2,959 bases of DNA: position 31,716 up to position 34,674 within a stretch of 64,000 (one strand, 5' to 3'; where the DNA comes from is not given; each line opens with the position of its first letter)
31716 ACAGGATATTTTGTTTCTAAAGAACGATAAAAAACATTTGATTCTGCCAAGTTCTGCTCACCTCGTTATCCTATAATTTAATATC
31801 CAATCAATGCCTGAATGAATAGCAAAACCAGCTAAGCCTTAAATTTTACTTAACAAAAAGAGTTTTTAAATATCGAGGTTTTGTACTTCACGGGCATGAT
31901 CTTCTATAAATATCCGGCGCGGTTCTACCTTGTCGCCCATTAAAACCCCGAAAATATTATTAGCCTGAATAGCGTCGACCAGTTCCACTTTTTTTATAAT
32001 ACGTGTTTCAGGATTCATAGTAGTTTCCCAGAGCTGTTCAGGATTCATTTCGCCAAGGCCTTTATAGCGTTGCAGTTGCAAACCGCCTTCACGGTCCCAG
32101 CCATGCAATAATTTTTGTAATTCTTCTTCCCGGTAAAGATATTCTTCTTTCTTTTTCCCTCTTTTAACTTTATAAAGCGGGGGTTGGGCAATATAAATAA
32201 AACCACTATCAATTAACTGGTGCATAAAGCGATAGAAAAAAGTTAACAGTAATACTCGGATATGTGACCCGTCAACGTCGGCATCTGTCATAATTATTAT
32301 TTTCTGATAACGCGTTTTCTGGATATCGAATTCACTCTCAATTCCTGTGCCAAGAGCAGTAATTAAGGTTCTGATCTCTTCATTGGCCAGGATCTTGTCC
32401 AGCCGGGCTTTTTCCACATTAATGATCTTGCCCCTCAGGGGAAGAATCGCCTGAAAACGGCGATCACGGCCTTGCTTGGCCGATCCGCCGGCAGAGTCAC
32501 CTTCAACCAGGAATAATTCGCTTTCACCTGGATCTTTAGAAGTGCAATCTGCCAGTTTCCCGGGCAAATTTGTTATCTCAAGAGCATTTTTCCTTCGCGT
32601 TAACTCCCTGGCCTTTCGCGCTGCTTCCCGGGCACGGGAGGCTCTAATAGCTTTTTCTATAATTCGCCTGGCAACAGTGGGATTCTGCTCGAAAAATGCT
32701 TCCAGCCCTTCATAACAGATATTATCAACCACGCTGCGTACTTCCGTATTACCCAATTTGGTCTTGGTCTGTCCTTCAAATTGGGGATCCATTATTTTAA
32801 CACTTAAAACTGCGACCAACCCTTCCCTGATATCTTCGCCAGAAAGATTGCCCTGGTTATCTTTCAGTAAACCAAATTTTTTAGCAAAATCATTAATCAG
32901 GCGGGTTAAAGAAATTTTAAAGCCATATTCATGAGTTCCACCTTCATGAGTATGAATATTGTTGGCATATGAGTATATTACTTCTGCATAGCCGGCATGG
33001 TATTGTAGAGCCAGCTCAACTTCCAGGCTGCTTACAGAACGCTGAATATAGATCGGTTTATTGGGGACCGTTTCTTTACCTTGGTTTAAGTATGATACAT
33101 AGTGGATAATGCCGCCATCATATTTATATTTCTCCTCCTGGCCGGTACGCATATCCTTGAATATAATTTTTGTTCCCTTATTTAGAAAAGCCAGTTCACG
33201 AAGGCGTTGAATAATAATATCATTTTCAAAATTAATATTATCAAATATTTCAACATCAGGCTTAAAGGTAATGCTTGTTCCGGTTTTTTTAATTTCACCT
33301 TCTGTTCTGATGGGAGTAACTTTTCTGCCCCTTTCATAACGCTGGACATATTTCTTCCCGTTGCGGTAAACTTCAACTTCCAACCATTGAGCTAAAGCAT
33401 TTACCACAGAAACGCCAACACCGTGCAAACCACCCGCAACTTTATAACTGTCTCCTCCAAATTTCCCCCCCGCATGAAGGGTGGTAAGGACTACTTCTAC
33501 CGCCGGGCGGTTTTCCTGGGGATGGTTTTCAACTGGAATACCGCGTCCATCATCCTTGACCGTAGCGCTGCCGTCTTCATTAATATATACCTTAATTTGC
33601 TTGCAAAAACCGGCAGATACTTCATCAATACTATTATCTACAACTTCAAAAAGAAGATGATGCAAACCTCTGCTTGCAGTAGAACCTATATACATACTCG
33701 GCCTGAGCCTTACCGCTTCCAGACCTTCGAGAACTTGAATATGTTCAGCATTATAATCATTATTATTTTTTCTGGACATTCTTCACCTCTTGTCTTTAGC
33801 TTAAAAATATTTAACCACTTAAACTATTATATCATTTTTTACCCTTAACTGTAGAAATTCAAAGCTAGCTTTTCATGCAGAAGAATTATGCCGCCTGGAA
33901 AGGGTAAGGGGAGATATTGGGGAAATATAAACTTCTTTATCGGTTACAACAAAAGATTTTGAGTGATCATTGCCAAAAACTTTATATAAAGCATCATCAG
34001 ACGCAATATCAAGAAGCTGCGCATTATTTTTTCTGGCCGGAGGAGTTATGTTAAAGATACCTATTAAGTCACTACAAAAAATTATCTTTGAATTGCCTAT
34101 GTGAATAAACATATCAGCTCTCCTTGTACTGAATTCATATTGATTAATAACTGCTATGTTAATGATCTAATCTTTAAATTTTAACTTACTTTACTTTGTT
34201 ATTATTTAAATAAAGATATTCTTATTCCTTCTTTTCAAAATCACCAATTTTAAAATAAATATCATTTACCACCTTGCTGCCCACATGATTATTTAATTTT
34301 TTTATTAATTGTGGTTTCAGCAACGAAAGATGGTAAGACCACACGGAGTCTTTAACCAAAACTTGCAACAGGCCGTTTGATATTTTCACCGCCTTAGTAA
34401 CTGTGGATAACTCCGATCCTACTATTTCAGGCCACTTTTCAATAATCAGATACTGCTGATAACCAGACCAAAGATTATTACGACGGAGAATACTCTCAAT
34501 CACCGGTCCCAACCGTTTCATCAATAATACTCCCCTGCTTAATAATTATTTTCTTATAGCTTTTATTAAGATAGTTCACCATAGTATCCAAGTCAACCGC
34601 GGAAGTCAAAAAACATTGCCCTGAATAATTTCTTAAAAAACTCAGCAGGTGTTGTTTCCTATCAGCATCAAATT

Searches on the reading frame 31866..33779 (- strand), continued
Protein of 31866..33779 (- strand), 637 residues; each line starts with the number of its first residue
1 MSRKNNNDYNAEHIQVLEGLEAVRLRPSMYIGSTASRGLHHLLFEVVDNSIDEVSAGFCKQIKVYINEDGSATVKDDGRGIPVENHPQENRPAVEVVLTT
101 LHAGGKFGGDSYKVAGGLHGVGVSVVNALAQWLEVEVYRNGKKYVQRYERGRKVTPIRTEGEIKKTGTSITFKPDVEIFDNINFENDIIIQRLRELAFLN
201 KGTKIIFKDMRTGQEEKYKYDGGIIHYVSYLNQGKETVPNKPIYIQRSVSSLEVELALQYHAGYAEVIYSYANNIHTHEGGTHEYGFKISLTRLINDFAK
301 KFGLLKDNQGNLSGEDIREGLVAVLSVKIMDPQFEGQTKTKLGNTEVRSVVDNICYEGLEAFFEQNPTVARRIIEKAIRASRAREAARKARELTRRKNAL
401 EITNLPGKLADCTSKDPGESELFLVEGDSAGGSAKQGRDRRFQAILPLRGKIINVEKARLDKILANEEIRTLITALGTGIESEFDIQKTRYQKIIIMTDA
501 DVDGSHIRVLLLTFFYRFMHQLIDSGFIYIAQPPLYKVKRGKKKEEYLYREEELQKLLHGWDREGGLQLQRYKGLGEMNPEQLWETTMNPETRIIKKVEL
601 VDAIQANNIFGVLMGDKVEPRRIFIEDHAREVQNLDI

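Call 48: find_encoding_contigs(protein=P0165, flank=10000, max_places=1)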
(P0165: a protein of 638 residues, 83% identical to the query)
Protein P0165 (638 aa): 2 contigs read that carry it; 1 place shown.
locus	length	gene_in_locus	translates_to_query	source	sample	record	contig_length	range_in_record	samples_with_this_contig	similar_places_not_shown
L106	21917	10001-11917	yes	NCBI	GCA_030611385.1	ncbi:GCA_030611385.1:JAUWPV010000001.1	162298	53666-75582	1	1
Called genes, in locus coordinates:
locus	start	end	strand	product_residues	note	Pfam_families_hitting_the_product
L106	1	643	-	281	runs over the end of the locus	PF02195:ParB_N, PF17762:HTH_ParB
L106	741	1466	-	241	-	PF02527:GidB, PF13847:Methyltransf_31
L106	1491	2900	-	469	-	PF10396:TrmE_N, PF00350:Dynamin_N (faint), PF12631:MnmE_helical, PF03193:RsgA_GTPase (faint), PF01926:MMR_HSR1, PF02421:FeoB_N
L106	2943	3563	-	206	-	PF14804:Jag_N, PF13083:KH_KhpA-B, PF01424:R3H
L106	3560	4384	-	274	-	PF02096:60KD_IMP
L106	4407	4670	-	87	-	PF01809:YidD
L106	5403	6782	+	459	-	PF11638:DnaA_N, PF01695:IstB_IS21, PF00308:Bac_DnaA, PF00004:AAA (weak), PF08299:Bac_DnaA_C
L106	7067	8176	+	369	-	PF00712:DNA_pol3_beta, PF02767:DNA_pol3_beta_2, PF02768:DNA_pol3_beta_3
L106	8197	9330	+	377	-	PF02463:SMC_N, PF13175:AAA_15, PF13476:AAA_23, PF13304:AAA_21 (weak)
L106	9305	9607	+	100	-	PF05258:DciA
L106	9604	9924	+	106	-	PF04025:RemA-like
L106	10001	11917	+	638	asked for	PF02518:HATPase_c, PF00204:DNA_gyraseB, PF01751:Toprim, PF00986:DNA_gyraseB_C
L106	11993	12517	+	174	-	PF18923:DUF5673 (weak)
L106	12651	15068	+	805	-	PF00521:DNA_topoisoIV, PF03989:DNA_gyraseA_C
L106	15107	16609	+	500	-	PF00682:HMGL-like, PF02436:PYC_OADA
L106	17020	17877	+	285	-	PF01063:Aminotran_4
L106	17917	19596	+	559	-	PF00920:ILVD_EDD_N, PF24877:ILV_EDD_C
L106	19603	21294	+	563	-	PF02776:TPP_enzyme_N, PF00205:TPP_enzyme_M, PF02775:TPP_enzyme_C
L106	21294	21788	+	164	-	PF01842:ACT, PF22629:ACT_AHAS_ss, PF13710:ACT_5, PF10369:ALS_ss_C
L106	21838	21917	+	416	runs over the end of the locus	PF00330:Aconitase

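Call 63: search_protein_families(library=pfam, proteins=[L048:4500-5075:+, L048:5087-6913:+, L048:7097-8209:+, L048:8396-9124:+, L072:11908-12948:+, L072:12953-14227:+, L022:12384-13112:+, L105:12053-12676:-, L105:21137-21661:+])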
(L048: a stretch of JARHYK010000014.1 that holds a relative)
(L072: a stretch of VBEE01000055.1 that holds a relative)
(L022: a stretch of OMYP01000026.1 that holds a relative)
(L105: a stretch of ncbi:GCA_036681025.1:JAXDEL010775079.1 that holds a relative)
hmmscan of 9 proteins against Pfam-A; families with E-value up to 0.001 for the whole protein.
L048:4500-5075:+ (191 aa): 0 families

L048:5087-6913:+ (608 aa): 4 families
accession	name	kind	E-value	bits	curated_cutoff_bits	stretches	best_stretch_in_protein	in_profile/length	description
PF19044.6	P-loop_TraG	-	2.4e-20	73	25.8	1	249-579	22-348/413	TraG P-loop domain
PF12846.13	AAA_10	-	1.5e-14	54.3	27.5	1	252-583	17-339/362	AAA-like domain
PF01935.23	DUF87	-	3.7e-06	27.7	23.2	1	256-430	23-145/220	Helicase HerA, central domain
PF12696.13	TraG-D_C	-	0.00058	20.2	22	0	505-561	20-77/126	TraM recognition site of TraD and TraG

L048:7097-8209:+ (370 aa): 0 families

L048:8396-9124:+ (242 aa): 0 families

L072:11908-12948:+ (346 aa): 1 family
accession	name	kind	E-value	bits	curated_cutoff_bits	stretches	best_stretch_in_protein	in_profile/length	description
PF02504.20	FA_synthesis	-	2.8e-104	349.1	29.1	1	1-319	1-321/324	Fatty acid synthesis protein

L072:12953-14227:+ (424 aa): 3 families
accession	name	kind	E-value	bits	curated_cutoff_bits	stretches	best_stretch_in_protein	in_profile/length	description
PF00109.32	ketoacyl-synt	-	1.4e-55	189.1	20.8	1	10-256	2-252/252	Beta-ketoacyl synthase, N-terminal domain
PF02801.28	Ketoacyl-synt_C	-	7.5e-40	136.1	20.8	1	264-379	1-119/119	Beta-ketoacyl synthase, C-terminal domain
PF00108.29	Thiolase_N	-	0.00039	20.3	26.4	0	156-201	66-113/260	Thiolase, N-terminal domain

L022:12384-13112:+ (242 aa): 2 families
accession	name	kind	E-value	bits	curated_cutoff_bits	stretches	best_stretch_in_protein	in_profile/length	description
PF04263.21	TPK_catalytic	-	5.6e-12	46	30.7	1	51-147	12-111/113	Thiamin pyrophosphokinase, catalytic domain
PF04265.19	TPK_B1_binding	-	1.2e-07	31.7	22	1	176-219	12-56/67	Thiamin pyrophosphokinase, vitamin B1 binding domain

L105:12053-12676:- (207 aa): 1 family
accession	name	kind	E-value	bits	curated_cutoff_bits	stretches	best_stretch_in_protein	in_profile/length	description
PF11518.13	DUF3221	-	3.5e-08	34.1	26.4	1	38-125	2-82/82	Protein of unknown function (DUF3221)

L105:21137-21661:+ (174 aa): 1 family
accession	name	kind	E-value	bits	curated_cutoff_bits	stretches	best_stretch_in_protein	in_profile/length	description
PF18923.6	DUF5673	-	3.8e-05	24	26.7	1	103-161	5-63/66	Domain of unknown function (DUF5673)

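Call 72: search_protein_families(library=ncbifam, proteins=[L105:15547-16677:-, L105:14708-15550:-, L105:14150-14707:-], max_evalue=1e-20)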
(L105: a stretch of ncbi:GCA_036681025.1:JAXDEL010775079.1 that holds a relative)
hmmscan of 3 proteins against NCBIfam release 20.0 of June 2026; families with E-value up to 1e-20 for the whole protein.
L105:15547-16677:- (376 aa): 10 families
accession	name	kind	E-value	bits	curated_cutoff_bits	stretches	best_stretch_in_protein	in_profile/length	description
NF006412.0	PRK08659.1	equivalog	7.3e-155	515.8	411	1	3-374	3-375/378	2-oxoacid:acceptor oxidoreductase subunit alpha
TIGR03710.1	OAFO_sf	subfamily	2.7e-109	366.3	482.75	1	6-371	194-560/561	2-oxoacid:acceptor oxidoreductase subunit alpha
NF007206.0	PRK09627.1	equivalog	1.1e-104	350.4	579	1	9-373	7-373/375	2-oxoglutarate synthase subunit alpha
NF005507.0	PRK07119.1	subfamily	1.5e-85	287.1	399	2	4-183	3-182/352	3-methyl-2-oxobutanoate dehydrogenase subunit VorB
NF041170.1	Oxoac_fdxalpha_Archa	equivalog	1.5e-73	248.2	800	1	6-373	236-620/636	2-oxoacid:ferredoxin oxidoreductase subunit alpha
NF040682.1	PorA_Arch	equivalog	1.2e-27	96.8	550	1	4-372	2-368/387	pyruvate synthase subunit PorA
NF007201.0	PRK09622.1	equivalog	7.1e-27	94.3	590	0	4-172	9-175/405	2-oxoacid:ferredoxin oxidoreductase subunit alpha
NF006233.0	PRK08367.1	equivalog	2.2e-22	79.5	625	1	7-335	6-322/394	pyruvate ferredoxin oxidoreductase subunit alpha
NF006232.0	PRK08366.1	equivalog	1.2e-21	76.8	646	0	6-175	8-173/394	2-ketoisovalerate ferredoxin oxidoreductase subunit alpha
TIGR03336.1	IOR_alpha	equivalog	7.4e-21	74.1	650.9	0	5-183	2-174/595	indolepyruvate ferredoxin oxidoreductase subunit alpha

L105:14708-15550:- (280 aa): 5 families
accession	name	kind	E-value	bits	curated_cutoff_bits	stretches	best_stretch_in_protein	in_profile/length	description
NF007207.0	PRK09628.1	equivalog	1.3e-81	274.3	364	1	2-271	2-272/277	2-oxoglutarate ferredoxin oxidoreductase subunit beta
NF008820.0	PRK11866.1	equivalog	1.1e-62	212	402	1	10-262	10-262/287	2-oxoacid ferredoxin oxidoreductase subunit beta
TIGR02177.1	PorB_KorB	subfamily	3.3e-56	190.9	261.9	1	18-207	3-192/286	2-oxoacid:acceptor oxidoreductase, beta subunit, pyruvate/2-ketoisovalerate family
NF041171.1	Oxoac_fdxbeta_Archa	equivalog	8.4e-51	173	423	1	18-207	5-194/296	2-oxoacid:ferredoxin oxidoreductase subunit beta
NF008821.0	PRK11869.1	equivalog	4.8e-49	166.8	438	1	8-259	6-255/286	2-oxoacid ferredoxin oxidoreductase subunit beta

L105:14150-14707:- (185 aa): 2 families
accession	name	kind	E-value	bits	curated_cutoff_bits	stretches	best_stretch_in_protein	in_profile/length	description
NF006323.0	PRK08537.1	equivalog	3.6e-28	98.1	235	1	8-179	5-179/181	2-oxoacid:ferredoxin oxidoreductase subunit gamma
NF006211.0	PRK08338.1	equivalog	1.3e-23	83.4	239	1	7-159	2-150/170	2-oxoacid:ferredoxin oxidoreductase subunit gamma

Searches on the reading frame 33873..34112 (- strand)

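Call 3: search_protein_families(library=pfam, proteins=[window:33873-34112:-])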
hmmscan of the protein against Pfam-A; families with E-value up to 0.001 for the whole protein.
window:33873-34112:- (79 aa): 1 family
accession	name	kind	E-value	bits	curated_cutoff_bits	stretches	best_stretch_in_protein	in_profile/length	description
PF04025.18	RemA-like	-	7.9e-05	23.1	26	1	2-74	1-72/73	Extracellular matrix regulatory protein A-like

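Call 4: search_protein_families(library=ncbifam, proteins=[window:33873-34112:-])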
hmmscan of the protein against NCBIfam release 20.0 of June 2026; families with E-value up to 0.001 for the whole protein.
window:33873-34112:- (79 aa): 1 family
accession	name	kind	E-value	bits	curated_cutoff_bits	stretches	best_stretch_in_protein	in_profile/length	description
NF046065.1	MtxRegRemB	equivalog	4.2e-14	52.5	40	1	1-76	1-77/84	extracellular matrix regulator RemB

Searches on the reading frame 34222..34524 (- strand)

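Call 3: search_protein_families(library=pfam, proteins=[window:34222-34524:-])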
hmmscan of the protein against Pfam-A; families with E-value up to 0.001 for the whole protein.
window:34222-34524:- (100 aa): 1 family
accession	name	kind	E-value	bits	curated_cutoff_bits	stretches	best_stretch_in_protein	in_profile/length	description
PF05258.17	DciA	-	2.5e-18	66.5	24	1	5-90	2-88/89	Dna[CI] antecedent, DciA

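Call 4: search_protein_families(library=ncbifam, proteins=[window:34222-34524:-])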
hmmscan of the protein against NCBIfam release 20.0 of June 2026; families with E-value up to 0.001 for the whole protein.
window:34222-34524:- (100 aa): 2 families
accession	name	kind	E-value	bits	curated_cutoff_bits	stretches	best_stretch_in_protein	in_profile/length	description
NF002871.0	PRK03195.1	equivalog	4.4e-09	36.5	246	1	5-89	76-160/187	DUF721 family protein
NF001031.0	PRK00111.1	equivalog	0.00018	21.7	293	1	3-89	67-153/180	hypothetical protein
